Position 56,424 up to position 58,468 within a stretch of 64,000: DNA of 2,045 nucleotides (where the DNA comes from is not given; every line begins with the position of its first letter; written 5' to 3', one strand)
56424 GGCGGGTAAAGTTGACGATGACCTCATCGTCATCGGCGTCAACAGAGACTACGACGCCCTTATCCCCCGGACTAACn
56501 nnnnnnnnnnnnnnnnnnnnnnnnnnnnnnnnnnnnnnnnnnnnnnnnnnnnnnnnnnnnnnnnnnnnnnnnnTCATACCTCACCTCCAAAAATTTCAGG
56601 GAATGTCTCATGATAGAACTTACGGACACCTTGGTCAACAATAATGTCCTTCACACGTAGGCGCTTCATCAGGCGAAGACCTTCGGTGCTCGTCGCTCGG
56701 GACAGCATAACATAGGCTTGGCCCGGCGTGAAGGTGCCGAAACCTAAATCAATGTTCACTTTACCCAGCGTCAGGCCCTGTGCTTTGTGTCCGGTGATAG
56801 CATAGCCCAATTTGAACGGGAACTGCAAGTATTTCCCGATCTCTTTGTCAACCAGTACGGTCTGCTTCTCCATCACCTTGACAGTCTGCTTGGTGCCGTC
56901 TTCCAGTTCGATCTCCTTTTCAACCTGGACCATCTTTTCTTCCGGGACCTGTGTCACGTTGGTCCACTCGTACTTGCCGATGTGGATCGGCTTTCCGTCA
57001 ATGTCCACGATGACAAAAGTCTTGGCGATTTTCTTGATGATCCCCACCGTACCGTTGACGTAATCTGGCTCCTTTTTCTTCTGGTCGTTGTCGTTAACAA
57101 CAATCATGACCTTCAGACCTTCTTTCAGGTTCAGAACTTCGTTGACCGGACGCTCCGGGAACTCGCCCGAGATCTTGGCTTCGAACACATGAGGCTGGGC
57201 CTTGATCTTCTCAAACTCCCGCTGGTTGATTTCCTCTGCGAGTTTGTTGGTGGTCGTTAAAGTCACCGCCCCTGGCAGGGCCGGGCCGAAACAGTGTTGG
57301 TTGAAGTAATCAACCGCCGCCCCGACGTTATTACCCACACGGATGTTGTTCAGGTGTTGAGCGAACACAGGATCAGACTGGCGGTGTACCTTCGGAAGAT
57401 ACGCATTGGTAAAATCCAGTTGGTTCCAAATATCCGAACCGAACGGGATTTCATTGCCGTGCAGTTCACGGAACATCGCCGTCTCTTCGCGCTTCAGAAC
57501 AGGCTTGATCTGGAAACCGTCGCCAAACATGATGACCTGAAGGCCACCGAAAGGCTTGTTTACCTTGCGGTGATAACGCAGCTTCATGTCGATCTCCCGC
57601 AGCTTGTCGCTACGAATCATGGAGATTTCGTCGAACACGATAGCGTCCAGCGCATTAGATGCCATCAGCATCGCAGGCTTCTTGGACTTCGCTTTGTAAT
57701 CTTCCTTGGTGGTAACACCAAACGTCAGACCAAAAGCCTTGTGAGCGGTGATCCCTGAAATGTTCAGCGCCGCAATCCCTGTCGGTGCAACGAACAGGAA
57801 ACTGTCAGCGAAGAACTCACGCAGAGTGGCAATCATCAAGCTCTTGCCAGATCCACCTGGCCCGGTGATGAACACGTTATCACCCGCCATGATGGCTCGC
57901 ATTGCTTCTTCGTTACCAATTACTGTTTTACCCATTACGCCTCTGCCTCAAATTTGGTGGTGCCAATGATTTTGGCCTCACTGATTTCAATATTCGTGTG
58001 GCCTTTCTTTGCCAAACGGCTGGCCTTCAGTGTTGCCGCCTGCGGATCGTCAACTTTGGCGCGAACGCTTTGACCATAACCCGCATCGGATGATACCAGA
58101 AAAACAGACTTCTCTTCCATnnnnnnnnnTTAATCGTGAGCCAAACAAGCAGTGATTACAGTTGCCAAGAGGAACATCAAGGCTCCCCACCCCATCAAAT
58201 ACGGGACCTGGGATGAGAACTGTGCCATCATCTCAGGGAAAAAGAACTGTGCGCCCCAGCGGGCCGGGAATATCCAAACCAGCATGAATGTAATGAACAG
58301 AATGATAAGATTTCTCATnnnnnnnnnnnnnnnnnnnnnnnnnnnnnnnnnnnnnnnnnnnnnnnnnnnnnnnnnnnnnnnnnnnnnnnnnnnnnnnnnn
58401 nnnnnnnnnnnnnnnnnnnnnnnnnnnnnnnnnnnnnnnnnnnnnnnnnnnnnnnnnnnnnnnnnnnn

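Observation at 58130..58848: Signal-peptide SleB-type hydrolase paired with a small membrane protein in the early block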

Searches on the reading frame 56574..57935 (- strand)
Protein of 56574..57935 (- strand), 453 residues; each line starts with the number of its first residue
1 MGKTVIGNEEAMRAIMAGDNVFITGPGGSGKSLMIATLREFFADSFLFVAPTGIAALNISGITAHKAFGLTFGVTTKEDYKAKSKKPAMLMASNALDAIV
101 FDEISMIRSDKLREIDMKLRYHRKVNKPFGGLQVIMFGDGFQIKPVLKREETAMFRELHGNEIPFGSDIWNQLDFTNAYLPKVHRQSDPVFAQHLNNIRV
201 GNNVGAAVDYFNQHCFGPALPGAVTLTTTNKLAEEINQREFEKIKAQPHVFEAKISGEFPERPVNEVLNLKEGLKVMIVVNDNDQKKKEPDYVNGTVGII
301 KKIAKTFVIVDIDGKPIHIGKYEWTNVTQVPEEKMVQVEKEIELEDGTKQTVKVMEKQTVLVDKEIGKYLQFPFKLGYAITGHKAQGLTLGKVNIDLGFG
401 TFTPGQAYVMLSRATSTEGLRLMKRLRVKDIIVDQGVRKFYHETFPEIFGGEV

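Call 3: search_protein_families(library=pfam, proteins=[window:56574-57935:-], max_evalue=0.1)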
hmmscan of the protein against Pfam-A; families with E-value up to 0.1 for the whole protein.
window:56574-57935:- (453 aa): 13 families
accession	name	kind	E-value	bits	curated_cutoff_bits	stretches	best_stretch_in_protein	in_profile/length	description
PF05970.20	PIF1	-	9e-24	84.7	25.9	1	17-188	21-191/223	PIF1-like helicase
PF13604.12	AAA_30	-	2.3e-09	37.7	27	1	10-214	8-183/191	AAA domain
PF13245.12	AAA_19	-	1.4e-07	32.2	25.1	1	9-146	2-132/134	AAA domain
PF02689.20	Herpes_Helicase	-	8.5e-06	24.5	27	1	379-422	732-776/808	Helicase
PF00270.35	DEAD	-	0.001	19.3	26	1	9-60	5-62/167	DEAD/DEAH box helicase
PF13191.12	AAA_16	-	0.0029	18.5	32.6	1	11-46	15-53/167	AAA ATPase domain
PF18335.7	SH3_13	-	0.0059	16.8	41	1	270-306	26-57/65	ATP-dependent RecD-like DNA helicase SH3 domain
PF13401.12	AAA_22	-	0.0072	17.1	27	1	20-139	7-123/130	AAA domain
PF01078.27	Mg_chelatase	-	0.031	14.1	20.3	1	4-43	4-47/207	Magnesium chelatase, subunit ChlI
PF03837.19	RecT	-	0.033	14.2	24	1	276-362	42-140/198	RecT family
PF13538.12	UvrD_C_2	-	0.042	14.2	27.4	0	377-415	2-46/52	UvrD-like helicase C-terminal domain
PF13555.12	AAA_29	-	0.052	13.7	27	0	15-35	20-39/61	P-loop containing region of AAA domain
PF07728.20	AAA_5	-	0.058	13.8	22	0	20-112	1-83/139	AAA domain (dynein-related subfamily)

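Call 4: search_protein_families(library=phrogs, proteins=[window:56574-57935:-], max_evalue=0.01)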
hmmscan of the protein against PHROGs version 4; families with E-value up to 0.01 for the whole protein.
window:56574-57935:- (453 aa): 4 families
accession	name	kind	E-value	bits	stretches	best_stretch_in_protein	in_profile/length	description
phrog_30356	-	DNA, RNA and nucleotide metabolism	6.8e-302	1004.5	2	1-385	1-385/823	helicase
phrog_325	-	DNA, RNA and nucleotide metabolism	2.1e-101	341.8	1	8-450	475-896/986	Dda-like helicase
phrog_4412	-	DNA, RNA and nucleotide metabolism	5.1e-17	62.5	1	10-203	337-506/743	exonuclease V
phrog_25471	-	unknown function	0.0028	18.7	0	14-114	17-139/162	-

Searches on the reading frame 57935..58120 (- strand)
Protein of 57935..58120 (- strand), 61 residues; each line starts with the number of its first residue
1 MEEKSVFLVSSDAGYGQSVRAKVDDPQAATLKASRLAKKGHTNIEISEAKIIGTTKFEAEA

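Call 3: search_protein_families(library=pfam, proteins=[window:57935-58120:-], max_evalue=0.1)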
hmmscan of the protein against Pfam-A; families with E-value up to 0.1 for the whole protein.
window:57935-58120:- (61 aa): 0 families

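Call 4: search_protein_families(library=phrogs, proteins=[window:57935-58120:-], max_evalue=0.01)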
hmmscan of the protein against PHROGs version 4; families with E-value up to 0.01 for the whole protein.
window:57935-58120:- (61 aa): 1 family
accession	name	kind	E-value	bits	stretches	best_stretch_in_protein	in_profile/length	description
phrog_12583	-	unknown function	2e-45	153.5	1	1-61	1-61/61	-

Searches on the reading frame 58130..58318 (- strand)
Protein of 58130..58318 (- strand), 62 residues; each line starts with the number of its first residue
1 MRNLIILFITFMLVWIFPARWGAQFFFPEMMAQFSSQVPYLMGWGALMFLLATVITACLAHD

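Call 3: search_protein_families(library=pfam, proteins=[window:58130-58318:-], max_evalue=0.1)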
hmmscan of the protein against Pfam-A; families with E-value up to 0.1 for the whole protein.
window:58130-58318:- (62 aa): 0 families

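Call 4: search_protein_families(library=phrogs, proteins=[window:58130-58318:-], max_evalue=0.01)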
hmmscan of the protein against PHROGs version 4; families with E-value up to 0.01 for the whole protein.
window:58130-58318:- (62 aa): 1 family
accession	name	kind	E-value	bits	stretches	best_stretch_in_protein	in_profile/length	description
phrog_10205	-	moron, auxiliary metabolic gene and host takeover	6.6e-30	103.8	1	2-62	1-62/65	membrane protein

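Call 22: search_dna_similar(query=window:58130-58318:-, collection=phages, mode=protein, max_rows=60, rows=spread, max_evalue=0.01)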
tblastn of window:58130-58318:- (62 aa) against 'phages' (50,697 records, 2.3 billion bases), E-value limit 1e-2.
Records with a match: 18; places in all: 18; records where one place covers at least 80% of the query: 16.
Best place of each record, by identity: >=99% 3; 95-99% 4; 60-80% 4; <60% 7.
By first word of the organism name: Cronobacter 8; Pectobacterium 4; Enterobacter 4; Klebsiella 1; Pantoea 1.
By host as written in the record: Cronobacter sakazakii 4; Enterobacter hormaechei subsp. xiangfangensis 4; Pectobacterium carotovorum subsp. carotovorum 27 3; Cronobacter sakazakii ATCC 29544 2; Cronobacter sp. 2; Pectobacterium carotovorum 1; Klebsiella aerogenes 1; Pantoea dispersa 1.
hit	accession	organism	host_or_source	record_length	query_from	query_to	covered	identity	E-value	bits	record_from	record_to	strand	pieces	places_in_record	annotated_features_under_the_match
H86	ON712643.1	Pectobacterium phage vB_PcaM_P7_Pc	Pectobacterium carotovorum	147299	1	62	100%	100.0%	4e-34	126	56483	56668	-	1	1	hypothetical protein | putative cell wall hydrolase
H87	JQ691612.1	Cronobacter phage CR3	Cronobacter sakazakii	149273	1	62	100%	100.0%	4e-34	126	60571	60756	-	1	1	hypothetical protein | putative cell wall hydrolase SleB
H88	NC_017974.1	Cronobacter phage CR3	Cronobacter sakazakii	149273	1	62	100%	100.0%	4e-34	126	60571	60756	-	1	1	membrane protein | endolysin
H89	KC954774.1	Cronobacter phage CR8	Cronobacter sakazakii ATCC 29544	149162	1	62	100%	96.8%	5e-33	123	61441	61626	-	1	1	hypothetical protein | putative cell wall hydrolase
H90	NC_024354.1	Cronobacter phage CR8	Cronobacter sakazakii ATCC 29544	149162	1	62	100%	96.8%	5e-33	123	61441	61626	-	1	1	membrane protein | endolysin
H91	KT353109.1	Cronobacter phage PBES 02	Cronobacter sp.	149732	1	62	100%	96.8%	5e-33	123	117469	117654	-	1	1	hypothetical protein | putative cell wall hydrolase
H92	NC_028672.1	Cronobacter phage PBES 02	Cronobacter sp.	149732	1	62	100%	96.8%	5e-33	123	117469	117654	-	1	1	membrane protein | endolysin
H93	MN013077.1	Klebsiella phage vB_KaeM_KaOmega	Klebsiella aerogenes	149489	1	62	100%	64.5%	9e-20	86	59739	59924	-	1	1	hypothetical protein | putative cell wall hydrolase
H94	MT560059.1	Pectobacterium phage POP15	Pectobacterium carotovorum subsp. ...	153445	1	62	100%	61.3%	5e-19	84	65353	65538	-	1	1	hypothetical protein | cell wall hydrolyses involved in spore germination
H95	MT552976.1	Pectobacterium phage POP17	Pectobacterium carotovorum subsp. ...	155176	1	62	100%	61.3%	5e-19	84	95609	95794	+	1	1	record has no annotation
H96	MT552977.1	Pectobacterium phage POP18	Pectobacterium carotovorum subsp. ...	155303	1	62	100%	61.3%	5e-19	84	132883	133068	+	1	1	record has no annotation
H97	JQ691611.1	Cronobacter phage CR9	Cronobacter sakazakii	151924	1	45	73%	55.6%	3e-9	56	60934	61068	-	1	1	putative cell wall hydrolase SleB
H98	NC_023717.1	Cronobacter phage CR9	Cronobacter sakazakii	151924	1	45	73%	55.6%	3e-9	56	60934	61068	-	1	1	endolysin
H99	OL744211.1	Enterobacter phage vB_ExiM_F1M1E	Enterobacter hormaechei subsp. ...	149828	1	56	90%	38.6%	5e-3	38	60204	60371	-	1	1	hypothetical protein | cell wall hydrolase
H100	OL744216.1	Enterobacter phage vB_ExiM_F4M1E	Enterobacter hormaechei subsp. ...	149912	1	56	90%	38.6%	5e-3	38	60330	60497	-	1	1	hypothetical protein | cell wall hydrolase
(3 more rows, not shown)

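Call 33: find_homologous_proteins(query=window:58130-58318:-, max_evalue=0.01)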
Query window:58130-58318:- (62 aa): 6 proteins with E <= 0.01 among 6 candidates.
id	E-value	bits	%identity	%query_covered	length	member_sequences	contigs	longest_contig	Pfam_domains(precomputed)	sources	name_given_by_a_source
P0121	6.3e-34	132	100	100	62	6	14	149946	-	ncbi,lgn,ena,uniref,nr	ncbi:membrane protein [Cronobacter phage CR3]|uniref:Uncharacterized protein n=1 Tax=Cronobacter pha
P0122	6.6e-30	119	89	100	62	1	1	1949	-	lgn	-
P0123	4.3e-29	117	89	100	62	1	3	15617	-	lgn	-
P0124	4.2e-20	89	68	100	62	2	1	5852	-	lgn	-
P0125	1.1e-19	87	65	100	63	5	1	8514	-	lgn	-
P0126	2.0e-19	86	65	100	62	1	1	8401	-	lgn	-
